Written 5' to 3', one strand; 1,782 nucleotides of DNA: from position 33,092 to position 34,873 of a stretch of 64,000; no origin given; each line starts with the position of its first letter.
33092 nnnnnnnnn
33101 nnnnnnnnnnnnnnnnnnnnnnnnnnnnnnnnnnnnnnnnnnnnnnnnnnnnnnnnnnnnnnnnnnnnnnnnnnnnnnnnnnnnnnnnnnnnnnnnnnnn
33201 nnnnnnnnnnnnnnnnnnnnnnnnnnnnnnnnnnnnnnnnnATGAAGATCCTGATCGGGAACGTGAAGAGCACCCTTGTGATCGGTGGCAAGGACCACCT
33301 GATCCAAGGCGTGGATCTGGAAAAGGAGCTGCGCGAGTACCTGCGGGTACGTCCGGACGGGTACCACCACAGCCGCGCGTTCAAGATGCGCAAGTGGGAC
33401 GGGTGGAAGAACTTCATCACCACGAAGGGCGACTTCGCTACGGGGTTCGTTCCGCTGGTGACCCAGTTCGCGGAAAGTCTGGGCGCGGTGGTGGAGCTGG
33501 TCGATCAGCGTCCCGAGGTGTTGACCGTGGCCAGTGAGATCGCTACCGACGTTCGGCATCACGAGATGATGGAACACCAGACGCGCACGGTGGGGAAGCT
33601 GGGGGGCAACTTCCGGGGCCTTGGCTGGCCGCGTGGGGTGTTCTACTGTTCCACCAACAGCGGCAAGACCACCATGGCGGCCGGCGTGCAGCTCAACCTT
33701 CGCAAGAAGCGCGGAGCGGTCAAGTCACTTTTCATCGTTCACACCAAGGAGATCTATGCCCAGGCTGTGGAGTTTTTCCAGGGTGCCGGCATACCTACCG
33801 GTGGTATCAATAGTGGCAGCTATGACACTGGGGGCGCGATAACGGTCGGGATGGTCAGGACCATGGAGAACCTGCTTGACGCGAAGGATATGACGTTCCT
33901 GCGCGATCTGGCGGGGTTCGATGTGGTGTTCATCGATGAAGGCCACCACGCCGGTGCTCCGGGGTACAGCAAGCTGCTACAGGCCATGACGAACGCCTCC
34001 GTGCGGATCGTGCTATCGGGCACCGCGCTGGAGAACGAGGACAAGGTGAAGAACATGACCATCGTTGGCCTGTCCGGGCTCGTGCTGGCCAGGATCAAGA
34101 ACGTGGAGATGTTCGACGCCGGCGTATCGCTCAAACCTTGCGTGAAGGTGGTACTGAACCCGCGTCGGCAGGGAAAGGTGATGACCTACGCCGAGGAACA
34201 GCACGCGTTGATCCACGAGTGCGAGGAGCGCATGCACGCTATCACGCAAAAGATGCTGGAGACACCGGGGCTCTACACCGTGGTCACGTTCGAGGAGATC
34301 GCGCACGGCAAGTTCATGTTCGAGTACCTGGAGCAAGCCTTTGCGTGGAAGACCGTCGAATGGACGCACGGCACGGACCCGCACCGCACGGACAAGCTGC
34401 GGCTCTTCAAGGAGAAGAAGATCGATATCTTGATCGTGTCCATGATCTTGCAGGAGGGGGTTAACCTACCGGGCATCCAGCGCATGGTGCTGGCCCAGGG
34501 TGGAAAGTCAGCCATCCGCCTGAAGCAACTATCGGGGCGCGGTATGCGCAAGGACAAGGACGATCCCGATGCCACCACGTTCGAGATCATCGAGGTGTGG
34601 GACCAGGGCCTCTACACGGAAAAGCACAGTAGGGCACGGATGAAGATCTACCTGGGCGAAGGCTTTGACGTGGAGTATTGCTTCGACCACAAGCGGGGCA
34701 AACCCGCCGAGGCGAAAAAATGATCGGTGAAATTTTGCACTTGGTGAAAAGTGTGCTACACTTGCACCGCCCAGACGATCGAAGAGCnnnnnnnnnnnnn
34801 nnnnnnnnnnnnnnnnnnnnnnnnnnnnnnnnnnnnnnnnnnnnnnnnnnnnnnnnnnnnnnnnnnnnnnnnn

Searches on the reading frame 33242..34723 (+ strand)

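Call 8: search_protein_families(library=pfam, proteins=[window:33242-34723:+], max_evalue=0.01)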
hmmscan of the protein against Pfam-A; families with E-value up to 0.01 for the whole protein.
window:33242-34723:+ (493 aa): 5 families
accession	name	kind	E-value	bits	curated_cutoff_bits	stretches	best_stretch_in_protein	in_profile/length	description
PF04851.21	ResIII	-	8.1e-15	55.5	22.5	1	111-261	6-161/164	Type III restriction enzyme, res subunit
PF00271.37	Helicase_C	-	8.5e-08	32.9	23.5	1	360-437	31-109/110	Helicase conserved C-terminal domain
PF21241.2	UvsW_N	-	7.5e-05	23.5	25.3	1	28-81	22-75/81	DNA helicase UvsW, N-terminal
PF18766.7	SWI2_SNF2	-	0.0014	18.7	26.7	1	129-269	18-162/221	SWI2/SNF2 ATPase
PF00270.35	DEAD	-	0.0022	18.2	26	0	137-263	22-161/167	DEAD/DEAH box helicase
